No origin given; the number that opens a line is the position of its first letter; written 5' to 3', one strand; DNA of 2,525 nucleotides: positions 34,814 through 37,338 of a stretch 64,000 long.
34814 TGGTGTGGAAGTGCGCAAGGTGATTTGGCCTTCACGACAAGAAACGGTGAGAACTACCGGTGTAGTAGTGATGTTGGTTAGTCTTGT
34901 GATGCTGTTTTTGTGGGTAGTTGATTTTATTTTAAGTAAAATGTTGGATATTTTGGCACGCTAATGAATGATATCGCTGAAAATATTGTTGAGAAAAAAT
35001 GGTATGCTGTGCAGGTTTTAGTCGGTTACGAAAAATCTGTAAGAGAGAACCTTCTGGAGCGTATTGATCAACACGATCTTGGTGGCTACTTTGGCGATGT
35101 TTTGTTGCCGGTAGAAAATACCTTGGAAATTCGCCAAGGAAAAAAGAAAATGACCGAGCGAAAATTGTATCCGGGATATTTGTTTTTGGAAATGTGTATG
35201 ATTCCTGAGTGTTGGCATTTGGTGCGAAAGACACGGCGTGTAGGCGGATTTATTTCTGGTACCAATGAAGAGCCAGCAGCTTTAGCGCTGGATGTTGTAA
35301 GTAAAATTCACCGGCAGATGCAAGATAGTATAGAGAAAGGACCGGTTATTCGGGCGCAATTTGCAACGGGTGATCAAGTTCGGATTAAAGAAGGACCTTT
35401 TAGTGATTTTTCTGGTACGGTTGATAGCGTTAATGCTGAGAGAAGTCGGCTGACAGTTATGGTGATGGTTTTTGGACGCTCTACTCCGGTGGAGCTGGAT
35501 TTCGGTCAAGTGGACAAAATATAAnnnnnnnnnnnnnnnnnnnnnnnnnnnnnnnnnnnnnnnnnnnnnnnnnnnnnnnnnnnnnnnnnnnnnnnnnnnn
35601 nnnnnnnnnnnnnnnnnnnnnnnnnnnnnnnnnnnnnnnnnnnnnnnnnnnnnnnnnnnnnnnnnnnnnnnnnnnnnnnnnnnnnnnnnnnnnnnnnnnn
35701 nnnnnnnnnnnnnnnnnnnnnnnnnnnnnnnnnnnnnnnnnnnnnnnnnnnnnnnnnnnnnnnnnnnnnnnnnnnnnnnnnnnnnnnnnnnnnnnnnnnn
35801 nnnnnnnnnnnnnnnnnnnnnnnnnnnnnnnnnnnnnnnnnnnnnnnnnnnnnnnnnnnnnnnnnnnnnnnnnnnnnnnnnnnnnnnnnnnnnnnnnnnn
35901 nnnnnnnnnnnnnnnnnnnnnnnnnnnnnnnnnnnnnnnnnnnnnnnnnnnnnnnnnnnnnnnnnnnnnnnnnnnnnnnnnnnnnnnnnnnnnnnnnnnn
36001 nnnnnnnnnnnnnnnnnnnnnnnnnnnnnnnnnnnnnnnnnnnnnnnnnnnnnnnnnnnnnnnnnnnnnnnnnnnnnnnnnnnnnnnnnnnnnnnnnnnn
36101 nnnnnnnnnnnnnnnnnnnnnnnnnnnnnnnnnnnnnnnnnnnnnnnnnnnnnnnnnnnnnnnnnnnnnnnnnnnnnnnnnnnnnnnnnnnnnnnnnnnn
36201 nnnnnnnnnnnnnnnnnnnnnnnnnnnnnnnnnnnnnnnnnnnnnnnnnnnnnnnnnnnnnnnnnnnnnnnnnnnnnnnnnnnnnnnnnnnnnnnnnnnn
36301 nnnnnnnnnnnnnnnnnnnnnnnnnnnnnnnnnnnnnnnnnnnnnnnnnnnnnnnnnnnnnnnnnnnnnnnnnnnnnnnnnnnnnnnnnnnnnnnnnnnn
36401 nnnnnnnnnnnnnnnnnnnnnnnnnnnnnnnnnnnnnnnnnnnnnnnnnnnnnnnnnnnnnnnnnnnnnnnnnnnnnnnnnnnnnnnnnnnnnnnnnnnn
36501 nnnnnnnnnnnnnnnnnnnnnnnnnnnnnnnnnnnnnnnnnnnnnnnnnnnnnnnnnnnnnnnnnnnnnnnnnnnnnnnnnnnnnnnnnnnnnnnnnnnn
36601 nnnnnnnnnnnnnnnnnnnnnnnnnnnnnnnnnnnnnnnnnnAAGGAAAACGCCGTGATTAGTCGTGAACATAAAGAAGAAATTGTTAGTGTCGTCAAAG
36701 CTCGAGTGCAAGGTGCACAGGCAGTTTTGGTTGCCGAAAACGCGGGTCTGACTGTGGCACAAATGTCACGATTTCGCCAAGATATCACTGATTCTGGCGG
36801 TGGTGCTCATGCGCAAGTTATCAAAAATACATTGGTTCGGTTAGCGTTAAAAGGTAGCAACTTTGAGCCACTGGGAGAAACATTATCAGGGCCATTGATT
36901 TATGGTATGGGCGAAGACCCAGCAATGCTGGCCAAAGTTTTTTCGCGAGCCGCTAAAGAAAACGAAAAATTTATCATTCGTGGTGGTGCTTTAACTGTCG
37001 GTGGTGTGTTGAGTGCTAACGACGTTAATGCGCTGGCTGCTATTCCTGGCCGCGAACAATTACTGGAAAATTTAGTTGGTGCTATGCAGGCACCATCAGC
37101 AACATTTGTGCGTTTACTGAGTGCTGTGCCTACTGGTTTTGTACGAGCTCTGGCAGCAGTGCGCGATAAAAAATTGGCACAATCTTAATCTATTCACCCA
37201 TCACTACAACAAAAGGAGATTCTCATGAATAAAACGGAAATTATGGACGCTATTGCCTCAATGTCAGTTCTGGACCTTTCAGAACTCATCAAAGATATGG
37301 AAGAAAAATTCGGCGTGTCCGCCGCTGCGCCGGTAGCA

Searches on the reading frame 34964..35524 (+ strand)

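Call 94: search_protein_families(library=pfam, proteins=[window:34964-35524:+], max_evalue=0.000001)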
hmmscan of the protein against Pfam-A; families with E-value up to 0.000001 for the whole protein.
window:34964-35524:+ (186 aa): 1 family
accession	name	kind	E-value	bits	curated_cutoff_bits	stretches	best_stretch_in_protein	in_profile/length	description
PF02357.24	NusG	-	4.4e-23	82.1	22.2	1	11-115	1-92/93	Transcription termination factor nusG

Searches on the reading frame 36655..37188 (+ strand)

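Call 94: search_protein_families(library=pfam, proteins=[window:36655-37188:+], max_evalue=0.000001)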
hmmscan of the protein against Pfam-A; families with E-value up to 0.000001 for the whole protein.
window:36655-37188:+ (177 aa): 1 family
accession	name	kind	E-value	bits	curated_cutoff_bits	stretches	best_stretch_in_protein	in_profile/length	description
PF00466.25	Ribosomal_L10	-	6.3e-19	68.3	22.8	1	4-101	3-100/100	Ribosomal protein L10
